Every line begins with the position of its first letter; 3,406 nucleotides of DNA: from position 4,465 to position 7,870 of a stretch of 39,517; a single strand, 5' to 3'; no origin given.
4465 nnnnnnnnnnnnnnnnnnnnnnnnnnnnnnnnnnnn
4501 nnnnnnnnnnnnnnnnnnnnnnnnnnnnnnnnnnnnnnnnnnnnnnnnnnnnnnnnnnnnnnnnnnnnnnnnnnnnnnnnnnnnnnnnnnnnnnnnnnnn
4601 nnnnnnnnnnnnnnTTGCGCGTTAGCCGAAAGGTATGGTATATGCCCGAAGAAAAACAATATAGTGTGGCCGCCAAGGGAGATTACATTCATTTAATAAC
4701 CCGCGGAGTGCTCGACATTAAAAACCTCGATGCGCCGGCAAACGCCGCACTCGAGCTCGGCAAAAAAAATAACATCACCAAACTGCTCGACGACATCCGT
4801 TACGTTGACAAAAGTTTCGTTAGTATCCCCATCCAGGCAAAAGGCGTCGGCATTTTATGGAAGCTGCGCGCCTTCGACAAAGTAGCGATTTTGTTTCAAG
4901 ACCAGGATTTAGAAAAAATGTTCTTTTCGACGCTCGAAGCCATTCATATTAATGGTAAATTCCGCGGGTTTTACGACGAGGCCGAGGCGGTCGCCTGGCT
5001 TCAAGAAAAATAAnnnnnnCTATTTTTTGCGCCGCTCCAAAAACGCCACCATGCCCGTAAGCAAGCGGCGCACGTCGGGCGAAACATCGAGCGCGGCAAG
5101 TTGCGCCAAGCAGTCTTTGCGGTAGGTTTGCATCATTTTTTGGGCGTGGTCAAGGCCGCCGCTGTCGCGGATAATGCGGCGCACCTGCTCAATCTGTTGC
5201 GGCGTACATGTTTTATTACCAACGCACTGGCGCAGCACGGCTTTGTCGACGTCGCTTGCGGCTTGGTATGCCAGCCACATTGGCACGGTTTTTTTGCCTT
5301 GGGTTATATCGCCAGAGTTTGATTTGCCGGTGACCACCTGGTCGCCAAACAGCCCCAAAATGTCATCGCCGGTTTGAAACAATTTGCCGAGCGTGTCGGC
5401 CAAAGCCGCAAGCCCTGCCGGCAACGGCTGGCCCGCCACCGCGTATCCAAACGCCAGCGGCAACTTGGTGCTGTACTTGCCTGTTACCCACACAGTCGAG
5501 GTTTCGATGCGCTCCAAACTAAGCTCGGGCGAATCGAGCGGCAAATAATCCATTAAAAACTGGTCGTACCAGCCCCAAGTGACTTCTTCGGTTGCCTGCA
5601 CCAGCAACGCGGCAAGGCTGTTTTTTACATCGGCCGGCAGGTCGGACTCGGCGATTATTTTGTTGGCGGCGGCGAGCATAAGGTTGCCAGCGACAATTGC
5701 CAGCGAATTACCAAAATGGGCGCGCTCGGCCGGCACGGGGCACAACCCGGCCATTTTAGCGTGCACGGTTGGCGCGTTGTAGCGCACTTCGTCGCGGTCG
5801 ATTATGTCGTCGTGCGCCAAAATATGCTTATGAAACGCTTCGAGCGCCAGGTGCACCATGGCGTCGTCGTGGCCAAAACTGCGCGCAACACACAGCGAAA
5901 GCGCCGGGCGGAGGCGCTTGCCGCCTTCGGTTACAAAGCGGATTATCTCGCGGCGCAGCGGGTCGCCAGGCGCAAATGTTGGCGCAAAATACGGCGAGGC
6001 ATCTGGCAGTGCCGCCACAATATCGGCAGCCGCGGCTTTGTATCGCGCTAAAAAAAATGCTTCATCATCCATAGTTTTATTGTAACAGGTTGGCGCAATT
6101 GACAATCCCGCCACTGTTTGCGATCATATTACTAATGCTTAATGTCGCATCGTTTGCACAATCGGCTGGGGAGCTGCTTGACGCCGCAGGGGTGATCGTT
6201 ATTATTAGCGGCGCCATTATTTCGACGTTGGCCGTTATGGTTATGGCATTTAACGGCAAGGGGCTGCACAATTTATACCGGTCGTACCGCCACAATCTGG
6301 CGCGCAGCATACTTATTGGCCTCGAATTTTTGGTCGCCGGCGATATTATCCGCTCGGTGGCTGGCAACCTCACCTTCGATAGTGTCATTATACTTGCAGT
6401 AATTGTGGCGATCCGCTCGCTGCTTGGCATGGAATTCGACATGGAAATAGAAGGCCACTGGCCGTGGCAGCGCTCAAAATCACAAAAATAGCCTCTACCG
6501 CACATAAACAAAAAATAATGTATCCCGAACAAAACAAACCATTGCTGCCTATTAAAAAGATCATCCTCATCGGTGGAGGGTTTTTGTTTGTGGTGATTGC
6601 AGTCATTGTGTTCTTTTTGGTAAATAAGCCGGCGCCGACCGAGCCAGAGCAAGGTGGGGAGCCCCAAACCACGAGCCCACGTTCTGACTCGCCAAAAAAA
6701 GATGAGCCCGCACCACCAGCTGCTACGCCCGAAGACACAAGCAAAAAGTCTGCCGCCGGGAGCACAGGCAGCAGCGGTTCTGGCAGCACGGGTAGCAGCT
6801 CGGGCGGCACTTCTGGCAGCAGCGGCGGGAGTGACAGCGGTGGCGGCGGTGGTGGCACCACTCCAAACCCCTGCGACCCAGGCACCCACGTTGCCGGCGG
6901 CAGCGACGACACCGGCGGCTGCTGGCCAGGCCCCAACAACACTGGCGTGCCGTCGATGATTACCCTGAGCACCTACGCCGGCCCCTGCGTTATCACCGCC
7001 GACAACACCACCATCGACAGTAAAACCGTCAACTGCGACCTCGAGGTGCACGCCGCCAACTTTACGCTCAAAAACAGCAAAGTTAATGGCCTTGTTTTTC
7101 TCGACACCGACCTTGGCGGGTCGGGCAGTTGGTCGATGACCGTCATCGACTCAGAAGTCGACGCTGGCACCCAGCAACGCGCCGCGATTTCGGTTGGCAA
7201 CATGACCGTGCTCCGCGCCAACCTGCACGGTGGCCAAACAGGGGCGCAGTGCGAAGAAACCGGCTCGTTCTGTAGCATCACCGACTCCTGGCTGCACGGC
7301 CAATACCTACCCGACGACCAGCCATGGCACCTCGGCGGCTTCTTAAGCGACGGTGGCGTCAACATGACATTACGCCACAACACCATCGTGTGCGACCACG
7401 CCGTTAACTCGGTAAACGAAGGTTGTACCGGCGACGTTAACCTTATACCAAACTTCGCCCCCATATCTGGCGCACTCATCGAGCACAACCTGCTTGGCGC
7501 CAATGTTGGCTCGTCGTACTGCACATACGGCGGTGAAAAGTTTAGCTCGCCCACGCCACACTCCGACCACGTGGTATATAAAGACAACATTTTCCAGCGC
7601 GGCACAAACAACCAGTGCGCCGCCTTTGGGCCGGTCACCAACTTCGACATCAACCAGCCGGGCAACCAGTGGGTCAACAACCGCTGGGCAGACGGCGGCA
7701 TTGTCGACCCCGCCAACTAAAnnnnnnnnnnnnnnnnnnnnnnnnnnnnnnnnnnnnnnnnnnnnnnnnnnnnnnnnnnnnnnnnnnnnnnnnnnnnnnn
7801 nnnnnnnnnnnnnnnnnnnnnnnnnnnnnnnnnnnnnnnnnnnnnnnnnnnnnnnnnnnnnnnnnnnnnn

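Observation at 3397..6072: Possible two-gene terpenoid module: polyprenyl diphosphate synthase plus a divergent terpene-synthase-like protein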

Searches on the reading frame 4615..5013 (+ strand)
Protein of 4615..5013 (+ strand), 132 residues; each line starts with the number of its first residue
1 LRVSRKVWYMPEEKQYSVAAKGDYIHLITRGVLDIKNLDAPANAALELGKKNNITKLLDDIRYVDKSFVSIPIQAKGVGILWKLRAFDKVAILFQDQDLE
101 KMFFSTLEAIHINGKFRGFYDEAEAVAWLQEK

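Call 3: search_protein_families(library=pfam, proteins=[window:4615-5013:+], max_evalue=1)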
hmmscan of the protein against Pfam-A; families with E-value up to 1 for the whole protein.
window:4615-5013:+ (132 aa): 1 family
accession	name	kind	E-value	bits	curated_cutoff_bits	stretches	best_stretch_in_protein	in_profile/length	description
PF11964.13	SpoIIAA-like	-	0.00015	22.9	25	1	36-130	13-106/106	SpoIIAA-like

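Call 4: search_protein_families(library=ncbifam, proteins=[window:4615-5013:+], max_evalue=1)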
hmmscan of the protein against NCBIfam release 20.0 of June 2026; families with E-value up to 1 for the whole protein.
window:4615-5013:+ (132 aa): 0 families

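Call 58: search_solved_structures(query=A3, max_evalue=10)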
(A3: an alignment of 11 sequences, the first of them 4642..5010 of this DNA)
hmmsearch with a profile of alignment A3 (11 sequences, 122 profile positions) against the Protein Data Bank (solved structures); distinct sequences matched with E-value up to 10: 2.
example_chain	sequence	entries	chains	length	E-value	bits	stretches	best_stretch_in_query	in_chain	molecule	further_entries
2q3l_A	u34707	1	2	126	0.0022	21.2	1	11-120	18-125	Uncharacterized protein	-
2ook_A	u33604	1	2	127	0.76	13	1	14-121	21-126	Hypothetical protein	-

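Call 66: predict_structure(alignment_id=A3)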
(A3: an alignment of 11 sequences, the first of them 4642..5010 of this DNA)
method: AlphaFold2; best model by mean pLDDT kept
length: 123 residues; sequences in the alignment: 11
mean_pLDDT: 84.8   pTM: 0.81
mean pLDDT of the five models: 84.8, 83.0, 82.1, 80.0, 76.9
residues with pLDDT >= 90: 54; 70-90: 61; 50-70: 5; < 50: 3
segments of 3 or more residues with pLDDT < 50: 1-3
pLDDT, mean of each block of 10 residues (from residue 1): 71 94 81 93 95 82 77 88 86 78 80 94 81
secondary structure, 60 per line:
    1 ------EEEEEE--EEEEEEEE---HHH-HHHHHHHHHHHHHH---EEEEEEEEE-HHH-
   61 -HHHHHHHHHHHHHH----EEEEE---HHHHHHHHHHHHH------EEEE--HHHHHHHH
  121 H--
elements in order: E7-12 E15-22 H30-43 E47-55 H62-75 E80-84 H88-100 E107-110 H113-121

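Call 68: fold_search(model_id=the predicted structure, library=pdb)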
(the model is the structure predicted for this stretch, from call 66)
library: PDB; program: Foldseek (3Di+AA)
matches with E <= 10: 1022; with E <= 0.001: 10
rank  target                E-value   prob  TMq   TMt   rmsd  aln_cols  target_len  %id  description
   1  8ih8_B                4.7e-05  1.00  0.65  0.67   3.1       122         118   16  anti-sigmaF factor and Anti-sigmaF factor antagonist complex(usfx-RsfB) (released 2024-02-28)
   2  8ih8_A                7.5e-05  1.00  0.64  0.68   4.1       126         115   17  anti-sigmaF factor and Anti-sigmaF factor antagonist complex(usfx-RsfB) (released 2024-02-28)
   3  4xs5_A                9.1e-05  1.00  0.62  0.64   3.6       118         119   15  Crystal structure of Sulfate transporter/antisigma-factor antagonist STAS from Dyadobacter fermentans DSM 18053 (released 2015-02-11)
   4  2q3l_A                1.2e-04  1.00  0.58  0.57   4.3       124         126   20  CRYSTAL STRUCTURE OF AN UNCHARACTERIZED PROTEIN FROM DUF3478 FAMILY WITH A SPOIIAA-LIKE FOLD (SHEW_3102) FROM SHEWANEL (released 2007-06-12)
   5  1h4y_A                1.7e-04  1.00  0.59  0.62   4.0       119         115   12  Structure of the Anti-Sigma Factor Antagonist SpoIIAA in its Unphosphorylated Form (released 2001-07-06)
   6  4xs5_C                3.2e-04  1.00  0.60  0.60   4.2       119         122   15  Crystal structure of Sulfate transporter/antisigma-factor antagonist STAS from Dyadobacter fermentans DSM 18053 (released 2015-02-11)
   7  6jhk_A                3.9e-04  1.00  0.68  0.71   3.7       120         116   14  Crystal Structure of Bacillus subtilis RsbS (released 2019-09-11)
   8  4qtp_A                6.2e-04  1.00  0.63  0.66   4.2       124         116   12  Crystal Structure of an Anti-sigma Factor Antagonist from Mycobacterium paratuberculosis (released 2014-07-16)
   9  1thn_B                8.6e-04  1.00  0.68  0.73   3.4       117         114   11  Crystal Structures of the ADP and ATP bound forms of the Bacillus Anti-sigma factor SpoIIAB in complex with the Anti-a (released 2004-06-15)
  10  4qtp_D                9.2e-04  1.00  0.67  0.71   4.1       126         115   13  Crystal Structure of an Anti-sigma Factor Antagonist from Mycobacterium paratuberculosis (released 2014-07-16)
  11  4hyl_B                1.2e-03  1.00  0.64  0.68   3.8       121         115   15  The crystal structure of an anti-sigma-factor antagonist from Haliangium ochraceum DSM 14365 (released 2012-11-28)
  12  1h4x_A                1.4e-03  1.00  0.56  0.61   3.8       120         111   13  Structure of the Bacillus Cell Fate Determinant SpoIIAA in the Phosphorylated Form (released 2001-07-06)
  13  1tid_D                1.5e-03  1.00  0.68  0.70   3.3       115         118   11  Crystal Structures of the ADP and ATP bound forms of the Bacillus Anti-sigma factor SpoIIAB in complex with the Anti-a (released 2004-06-15)
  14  4xs5_D                1.5e-03  1.00  0.60  0.61   4.5       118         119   15  Crystal structure of Sulfate transporter/antisigma-factor antagonist STAS from Dyadobacter fermentans DSM 18053 (released 2015-02-11)
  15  1h4z                  1.6e-03  1.00  0.60  0.66   3.8       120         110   13  Structure of the Anti-Sigma Factor Antagonist SpoIIAA in its Unphosphorylated Form (released 2001-07-06)
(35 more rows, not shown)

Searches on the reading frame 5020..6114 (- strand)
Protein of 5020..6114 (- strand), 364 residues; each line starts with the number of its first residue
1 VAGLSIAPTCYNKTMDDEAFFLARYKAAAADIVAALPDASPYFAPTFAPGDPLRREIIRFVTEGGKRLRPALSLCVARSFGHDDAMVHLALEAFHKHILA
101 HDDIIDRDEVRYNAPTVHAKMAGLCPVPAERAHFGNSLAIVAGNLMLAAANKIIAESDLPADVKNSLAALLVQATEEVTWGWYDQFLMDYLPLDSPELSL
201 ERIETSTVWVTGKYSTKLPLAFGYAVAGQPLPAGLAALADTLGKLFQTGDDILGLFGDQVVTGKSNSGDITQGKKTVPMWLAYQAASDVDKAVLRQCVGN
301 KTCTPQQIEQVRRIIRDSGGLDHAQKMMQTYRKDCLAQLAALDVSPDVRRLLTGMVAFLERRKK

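Call 3: search_protein_families(library=pfam, proteins=[window:5020-6114:-], max_evalue=1)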
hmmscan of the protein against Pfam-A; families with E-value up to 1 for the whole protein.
window:5020-6114:- (364 aa): 2 families
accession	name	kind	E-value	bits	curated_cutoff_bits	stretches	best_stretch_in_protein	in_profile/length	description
PF00348.22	polyprenyl_synt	-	5.3e-37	127.8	27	1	59-314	10-250/251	Polyprenyl synthetase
PF14265.11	DUF4355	-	0.19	12.4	25.4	1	141-181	65-101/124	Capsid assembly scaffolding protein Gp46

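Call 4: search_protein_families(library=ncbifam, proteins=[window:5020-6114:-], max_evalue=1)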
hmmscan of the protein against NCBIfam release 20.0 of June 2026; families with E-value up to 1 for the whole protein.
window:5020-6114:- (364 aa): 17 families
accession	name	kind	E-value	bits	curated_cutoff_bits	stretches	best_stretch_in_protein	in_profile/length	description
NF041169.1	f2_encap_cargo4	exception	2.7e-46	158.4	450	1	62-363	47-333/334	family 2 encapsulin nanocompartment cargo protein polyprenyl transferase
NF042416.1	GFPPS_Mycobact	equivalog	1.7e-36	126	600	1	55-354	32-340/350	bifunctional (2E,6E)-farnesyl/geranyl diphosphate synthase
NF041003.1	GGPP_syn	equivalog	6.4e-29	101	500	2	238-364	202-326/326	geranylgeranyl diphosphate synthase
NF040698.1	IdsA_Meth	equivalog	3e-23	82.5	468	2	53-160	30-127/328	short chain isoprenyl diphosphate synthase IdsA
TIGR02748.1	GerC3_HepT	equivalog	6.3e-21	74.8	456.55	1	54-363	32-318/319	heptaprenyl diphosphate synthase component II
NF045485.1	FPPsyn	subfamily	3.7e-20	72.2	275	1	61-299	33-264/288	farnesyl diphosphate synthase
TIGR02749.1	prenyl_cyano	equivalog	1.9e-19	69.9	383.2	2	241-358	205-316/322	solanesyl diphosphate synthase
NF045549.1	GGPPsyn_IdsB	equivalog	2.2e-19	69.7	475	1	63-342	63-328/346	geranylgeranyl diphosphate synthase IdsB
NF042417.1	NPPPS_Mycobact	equivalog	1.6e-18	66.8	600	1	58-358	49-329/335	nonaprenyl/(2E,6E)-farnesyl/geranylgeranyl diphosphat synthase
NF045628.1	HxpDPsynlarge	equivalog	1.4e-14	53.8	500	1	61-350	31-298/311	hexaprenyl-diphosphate synthase large subunit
NF007877.0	PRK10581.1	equivalog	3.8e-14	52.6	321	1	64-289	43-262/299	(2E,6E)-farnesyl diphosphate synthase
NF040789.2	gerfarn_diphsyn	equivalog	7.9e-14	51.6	560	1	90-362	90-343/345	geranylfarnesyl diphosphate synthase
NF008140.0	PRK10888.1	equivalog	3.5e-13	49.6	412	2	235-355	196-314/323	octaprenyl diphosphate synthase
NF045685.1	GGPPSynCrtE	equivalog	2e-09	36.9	460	1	62-285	39-255/293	geranylgeranyl diphosphate synthase CrtE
NF040627.1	GFPS_Meth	equivalog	7.4e-06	25.6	600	1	59-121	34-99/285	geranylfarnesyl diphosphate synthase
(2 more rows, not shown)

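Call 92: find_homologous_proteins(query=window:5020-6072:-, max_evalue=1e-20)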
Query window:5020-6072:- (350 aa): 296 proteins with E <= 1e-20 among 8000 candidates; the best 120 are listed.
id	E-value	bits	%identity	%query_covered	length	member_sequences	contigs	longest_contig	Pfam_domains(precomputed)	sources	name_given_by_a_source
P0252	6.4e-232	787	100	100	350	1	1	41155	PF00348.23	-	-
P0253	4.7e-151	521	67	100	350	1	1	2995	PF00348.23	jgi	jgi:geranylgeranyl diphosphate synthase type I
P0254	6.8e-128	445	57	100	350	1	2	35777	PF00348.23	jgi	jgi:geranylgeranyl pyrophosphate synthase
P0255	1.1e-127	444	59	100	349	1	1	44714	PF00348.23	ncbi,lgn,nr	ncbi:MAG TPA: polyprenyl synthetase family protein [Candidatus Saccharimonadales bacterium]|nr:polyp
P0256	4.0e-123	429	57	99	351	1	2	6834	PF00348.23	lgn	-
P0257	8.0e-123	428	56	100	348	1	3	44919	PF00348.23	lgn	-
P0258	9.7e-122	424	56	99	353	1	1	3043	PF00348.23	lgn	-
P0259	9.9e-122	424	57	100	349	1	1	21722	PF00348.23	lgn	-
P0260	1.0e-121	424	58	99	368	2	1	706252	PF00348.23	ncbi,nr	ncbi:MAG: polyprenyl synthetase family protein [Candidatus Saccharibacteria bacterium]|nr:polyprenyl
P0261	1.4e-121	424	56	100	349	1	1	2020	PF00348.23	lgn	-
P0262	1.5e-121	424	56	100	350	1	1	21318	PF00348.23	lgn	-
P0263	2.0e-121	423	56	98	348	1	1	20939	PF00348.23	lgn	-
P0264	4.9e-121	422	56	100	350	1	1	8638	PF00348.23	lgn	-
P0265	7.7e-120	418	54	100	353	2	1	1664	PF00348.23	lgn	-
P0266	1.6e-119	417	56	99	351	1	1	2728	PF00348.23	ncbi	-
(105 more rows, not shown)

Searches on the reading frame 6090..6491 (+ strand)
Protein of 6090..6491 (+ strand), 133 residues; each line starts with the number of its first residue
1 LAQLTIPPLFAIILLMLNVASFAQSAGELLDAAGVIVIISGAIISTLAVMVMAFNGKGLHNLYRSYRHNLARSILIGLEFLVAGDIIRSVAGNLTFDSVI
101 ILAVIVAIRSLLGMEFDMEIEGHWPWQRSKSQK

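Call 3: search_protein_families(library=pfam, proteins=[window:6090-6491:+], max_evalue=1)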
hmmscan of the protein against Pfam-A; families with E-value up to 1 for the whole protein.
window:6090-6491:+ (133 aa): 2 families
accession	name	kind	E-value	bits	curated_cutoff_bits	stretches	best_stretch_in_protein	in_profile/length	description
PF07784.16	DUF1622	-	2.2e-18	66.4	24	1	41-120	1-78/78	Protein of unknown function (DUF1622)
PF04854.19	DUF624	-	0.24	12.1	24.2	1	33-86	15-72/77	Protein of unknown function, DUF624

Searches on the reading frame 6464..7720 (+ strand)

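Call 3: search_protein_families(library=pfam, proteins=[window:6464-7720:+], max_evalue=1)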
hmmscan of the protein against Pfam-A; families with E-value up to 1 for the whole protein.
window:6464-7720:+ (418 aa): 1 family
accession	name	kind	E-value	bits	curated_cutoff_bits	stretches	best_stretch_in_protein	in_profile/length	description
PF06679.17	DUF1180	-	0.055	14.3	27.7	1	62-124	23-83/167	Membrane protein FAM174-like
